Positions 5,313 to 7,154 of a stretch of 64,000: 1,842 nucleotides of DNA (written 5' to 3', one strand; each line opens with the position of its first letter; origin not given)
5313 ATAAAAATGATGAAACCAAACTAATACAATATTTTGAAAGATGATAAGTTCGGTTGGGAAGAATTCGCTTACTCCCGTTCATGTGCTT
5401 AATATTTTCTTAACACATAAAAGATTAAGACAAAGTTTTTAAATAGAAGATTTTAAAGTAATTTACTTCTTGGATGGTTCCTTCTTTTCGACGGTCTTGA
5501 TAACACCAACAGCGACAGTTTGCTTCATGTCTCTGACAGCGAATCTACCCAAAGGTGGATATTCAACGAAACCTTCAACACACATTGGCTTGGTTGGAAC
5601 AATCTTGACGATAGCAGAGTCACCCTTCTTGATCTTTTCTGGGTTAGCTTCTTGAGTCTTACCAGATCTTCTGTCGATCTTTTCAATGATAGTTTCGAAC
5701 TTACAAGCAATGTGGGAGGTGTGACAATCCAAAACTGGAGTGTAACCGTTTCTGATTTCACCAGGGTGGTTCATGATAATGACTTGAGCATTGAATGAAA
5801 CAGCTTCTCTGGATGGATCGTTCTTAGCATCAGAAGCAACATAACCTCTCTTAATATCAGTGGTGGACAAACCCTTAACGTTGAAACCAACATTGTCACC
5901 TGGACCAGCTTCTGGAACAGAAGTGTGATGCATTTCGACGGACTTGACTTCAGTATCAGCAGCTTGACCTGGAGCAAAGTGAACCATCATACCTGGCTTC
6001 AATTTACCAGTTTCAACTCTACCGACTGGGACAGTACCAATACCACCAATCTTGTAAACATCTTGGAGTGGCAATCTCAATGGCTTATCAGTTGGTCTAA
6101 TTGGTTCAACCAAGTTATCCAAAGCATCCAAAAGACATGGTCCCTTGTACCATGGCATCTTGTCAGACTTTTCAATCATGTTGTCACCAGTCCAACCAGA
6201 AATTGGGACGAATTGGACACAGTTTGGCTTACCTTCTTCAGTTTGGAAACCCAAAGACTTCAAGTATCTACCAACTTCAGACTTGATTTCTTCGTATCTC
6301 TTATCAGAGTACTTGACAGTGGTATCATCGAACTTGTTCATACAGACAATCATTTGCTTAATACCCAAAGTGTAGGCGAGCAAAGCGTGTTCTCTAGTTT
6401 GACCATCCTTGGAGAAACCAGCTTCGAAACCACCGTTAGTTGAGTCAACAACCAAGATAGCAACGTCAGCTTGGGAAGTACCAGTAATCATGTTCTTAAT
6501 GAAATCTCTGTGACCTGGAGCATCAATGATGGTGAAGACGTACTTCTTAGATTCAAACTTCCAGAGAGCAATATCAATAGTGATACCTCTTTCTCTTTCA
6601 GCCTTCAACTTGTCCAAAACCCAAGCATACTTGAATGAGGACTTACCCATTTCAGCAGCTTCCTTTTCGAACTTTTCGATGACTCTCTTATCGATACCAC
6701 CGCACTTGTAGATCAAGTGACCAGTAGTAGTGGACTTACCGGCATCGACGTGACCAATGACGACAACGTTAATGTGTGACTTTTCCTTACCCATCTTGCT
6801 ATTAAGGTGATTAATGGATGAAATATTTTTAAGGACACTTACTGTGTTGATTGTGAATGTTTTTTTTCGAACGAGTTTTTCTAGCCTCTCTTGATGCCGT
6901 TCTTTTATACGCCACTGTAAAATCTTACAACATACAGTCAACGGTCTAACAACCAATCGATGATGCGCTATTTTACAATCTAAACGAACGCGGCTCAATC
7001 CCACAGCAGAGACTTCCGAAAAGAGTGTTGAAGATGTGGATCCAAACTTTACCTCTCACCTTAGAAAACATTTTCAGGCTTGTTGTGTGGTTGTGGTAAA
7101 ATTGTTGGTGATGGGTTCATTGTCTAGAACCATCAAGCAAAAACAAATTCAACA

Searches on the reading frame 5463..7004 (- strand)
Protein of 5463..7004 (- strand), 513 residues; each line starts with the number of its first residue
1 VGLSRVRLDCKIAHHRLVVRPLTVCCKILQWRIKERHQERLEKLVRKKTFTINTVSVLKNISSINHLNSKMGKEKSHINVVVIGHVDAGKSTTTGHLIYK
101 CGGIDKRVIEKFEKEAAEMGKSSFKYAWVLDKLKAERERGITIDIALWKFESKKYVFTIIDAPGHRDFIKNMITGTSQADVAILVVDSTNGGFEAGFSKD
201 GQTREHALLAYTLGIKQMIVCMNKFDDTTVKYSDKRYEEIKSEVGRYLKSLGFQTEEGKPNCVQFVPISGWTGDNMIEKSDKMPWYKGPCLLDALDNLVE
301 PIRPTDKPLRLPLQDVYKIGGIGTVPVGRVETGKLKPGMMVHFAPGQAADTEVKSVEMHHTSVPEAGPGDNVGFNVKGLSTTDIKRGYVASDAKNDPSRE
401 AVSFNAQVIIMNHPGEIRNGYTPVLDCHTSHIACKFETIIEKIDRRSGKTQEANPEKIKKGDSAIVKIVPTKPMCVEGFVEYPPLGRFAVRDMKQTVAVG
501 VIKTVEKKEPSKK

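Call 67: search_protein_families(library=pfam, proteins=[window:5463-7004:-], max_evalue=0.00001)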
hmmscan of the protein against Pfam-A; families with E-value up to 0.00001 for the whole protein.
window:5463-7004:- (513 aa): 5 families
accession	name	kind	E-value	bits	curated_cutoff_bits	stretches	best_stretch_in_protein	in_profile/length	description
PF00009.33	GTP_EFTU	-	2.8e-58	197.1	26.5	1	75-300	1-187/188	Elongation factor Tu GTP binding domain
PF22594.2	GTP-eEF1A_C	-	4.1e-38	130.3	27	1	403-503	1-101/101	GTP-eEF1A C-terminal domain-like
PF03143.23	GTP_EFTU_D3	-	1.1e-28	100.1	27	1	400-505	4-105/106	Elongation factor Tu C-terminal domain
PF03144.31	GTP_EFTU_D2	-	3e-16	60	30.3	1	323-389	1-71/73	Elongation factor Tu domain 2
PF01926.29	MMR_HSR1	-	3.4e-08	34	21.9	0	119-224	10-113/113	50S ribosome-binding GTPase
